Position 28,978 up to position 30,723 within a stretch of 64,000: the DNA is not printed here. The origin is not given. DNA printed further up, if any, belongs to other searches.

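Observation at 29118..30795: Adjacent T9SS cargo genes share a ~235-bp DNA repeat encoding their sorting domains (recent duplication or gene conversion)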

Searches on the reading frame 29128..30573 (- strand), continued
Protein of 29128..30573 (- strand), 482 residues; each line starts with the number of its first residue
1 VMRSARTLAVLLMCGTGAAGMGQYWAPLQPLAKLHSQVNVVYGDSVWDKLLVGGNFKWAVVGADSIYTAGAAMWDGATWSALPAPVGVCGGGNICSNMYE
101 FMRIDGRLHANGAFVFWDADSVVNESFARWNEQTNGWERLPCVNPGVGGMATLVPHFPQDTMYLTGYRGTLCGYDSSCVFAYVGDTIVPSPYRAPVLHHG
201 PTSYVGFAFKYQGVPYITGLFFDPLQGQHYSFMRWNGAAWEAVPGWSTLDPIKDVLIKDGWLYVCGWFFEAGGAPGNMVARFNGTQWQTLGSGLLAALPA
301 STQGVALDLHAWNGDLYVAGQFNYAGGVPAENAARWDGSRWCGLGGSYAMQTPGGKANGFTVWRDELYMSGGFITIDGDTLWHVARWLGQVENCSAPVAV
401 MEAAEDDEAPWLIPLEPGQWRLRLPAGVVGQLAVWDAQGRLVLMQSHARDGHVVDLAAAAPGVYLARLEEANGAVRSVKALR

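Call 42: find_encoding_contigs(protein=P0066, flank=8000, max_places=2)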
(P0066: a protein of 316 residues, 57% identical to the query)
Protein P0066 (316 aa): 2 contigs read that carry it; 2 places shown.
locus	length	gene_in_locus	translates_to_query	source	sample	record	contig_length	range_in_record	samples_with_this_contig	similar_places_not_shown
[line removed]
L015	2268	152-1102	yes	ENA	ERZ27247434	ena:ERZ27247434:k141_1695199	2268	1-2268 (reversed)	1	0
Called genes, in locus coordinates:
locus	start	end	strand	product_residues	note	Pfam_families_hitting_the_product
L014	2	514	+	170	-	?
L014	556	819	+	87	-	-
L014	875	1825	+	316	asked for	PF17164:DUF5122 (faint)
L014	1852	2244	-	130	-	PF09345:SiaC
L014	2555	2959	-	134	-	-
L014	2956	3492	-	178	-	PF13174:TPR_6 (faint), PF13428:TPR_14 (faint), PF12895:ANAPC3 (faint), PF13371:TPR_9 (faint), PF13424:TPR_12 (faint), PF13432:TPR_16 (faint), PF14559:TPR_19, PF00515:TPR_1 (weak), +5 more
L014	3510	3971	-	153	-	-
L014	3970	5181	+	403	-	-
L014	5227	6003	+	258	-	PF03883:H2O2_YaaD, PF21818:DUF6884 (weak)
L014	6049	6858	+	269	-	PF00561:Abhydrolase_1 (weak), PF12146:Hydrolase_4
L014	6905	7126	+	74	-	?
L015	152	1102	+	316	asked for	PF17164:DUF5122 (faint)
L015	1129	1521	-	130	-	PF09345:SiaC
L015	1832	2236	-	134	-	-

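Call 43: find_encoding_contigs(protein=P0056, flank=8000, max_places=2)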
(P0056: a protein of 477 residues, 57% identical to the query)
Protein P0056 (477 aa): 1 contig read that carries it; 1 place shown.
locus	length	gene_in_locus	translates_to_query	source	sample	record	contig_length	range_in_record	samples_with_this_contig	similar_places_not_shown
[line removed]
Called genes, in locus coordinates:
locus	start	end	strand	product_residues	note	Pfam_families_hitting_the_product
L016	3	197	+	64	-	?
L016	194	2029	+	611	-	-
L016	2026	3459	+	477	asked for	PF17164:DUF5122 (faint)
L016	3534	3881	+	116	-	?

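Call 82: list_cluster_members(proteins=[P0054, P0055, P0172])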
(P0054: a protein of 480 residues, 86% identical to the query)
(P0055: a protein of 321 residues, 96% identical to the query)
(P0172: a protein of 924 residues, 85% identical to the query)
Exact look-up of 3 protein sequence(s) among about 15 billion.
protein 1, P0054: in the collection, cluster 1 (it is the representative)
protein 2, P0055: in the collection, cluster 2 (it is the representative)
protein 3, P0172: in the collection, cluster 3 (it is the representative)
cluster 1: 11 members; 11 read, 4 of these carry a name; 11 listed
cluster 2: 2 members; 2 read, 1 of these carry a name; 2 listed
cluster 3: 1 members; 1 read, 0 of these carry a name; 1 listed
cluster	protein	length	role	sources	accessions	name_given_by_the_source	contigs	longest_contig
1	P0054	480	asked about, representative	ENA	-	-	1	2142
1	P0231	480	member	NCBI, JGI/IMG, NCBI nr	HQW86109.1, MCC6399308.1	MAG TPA: hypothetical protein PLH93_02935 [Flavobacteriales bacterium] | hypothetical protein [Flavobacteriales bacterium]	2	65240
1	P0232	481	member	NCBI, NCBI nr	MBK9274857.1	MAG: hypothetical protein IPM49_09995 [Flavobacteriales bacterium] | hypothetical protein [Flavobacteriales bacterium]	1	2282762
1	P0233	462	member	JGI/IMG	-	hypothetical protein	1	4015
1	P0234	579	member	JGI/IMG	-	hypothetical protein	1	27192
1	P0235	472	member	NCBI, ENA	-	-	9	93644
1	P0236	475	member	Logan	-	-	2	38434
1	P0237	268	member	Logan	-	-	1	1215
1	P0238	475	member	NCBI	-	-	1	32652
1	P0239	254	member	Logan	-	-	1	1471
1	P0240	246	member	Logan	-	-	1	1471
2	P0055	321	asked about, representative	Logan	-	-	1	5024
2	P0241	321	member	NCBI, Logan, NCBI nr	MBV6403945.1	MAG: hypothetical protein GFGODING_00692 [Flavobacteriales bacterium] | hypothetical protein [Flavobacteriales bacterium]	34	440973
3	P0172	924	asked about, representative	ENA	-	-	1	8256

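Call 84: find_encoding_contigs(protein=P0233, flank=5000, max_places=3)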
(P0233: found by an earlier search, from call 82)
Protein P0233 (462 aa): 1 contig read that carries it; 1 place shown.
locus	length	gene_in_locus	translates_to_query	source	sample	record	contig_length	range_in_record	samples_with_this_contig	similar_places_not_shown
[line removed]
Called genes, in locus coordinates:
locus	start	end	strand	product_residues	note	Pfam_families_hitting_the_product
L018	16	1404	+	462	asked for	PF17164:DUF5122 (faint)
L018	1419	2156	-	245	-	PF18912:DZR_2 (faint), PF00156:Pribosyltran (weak)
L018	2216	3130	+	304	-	PF28533:DUF8429, PF28532:DUF8428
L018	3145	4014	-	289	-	?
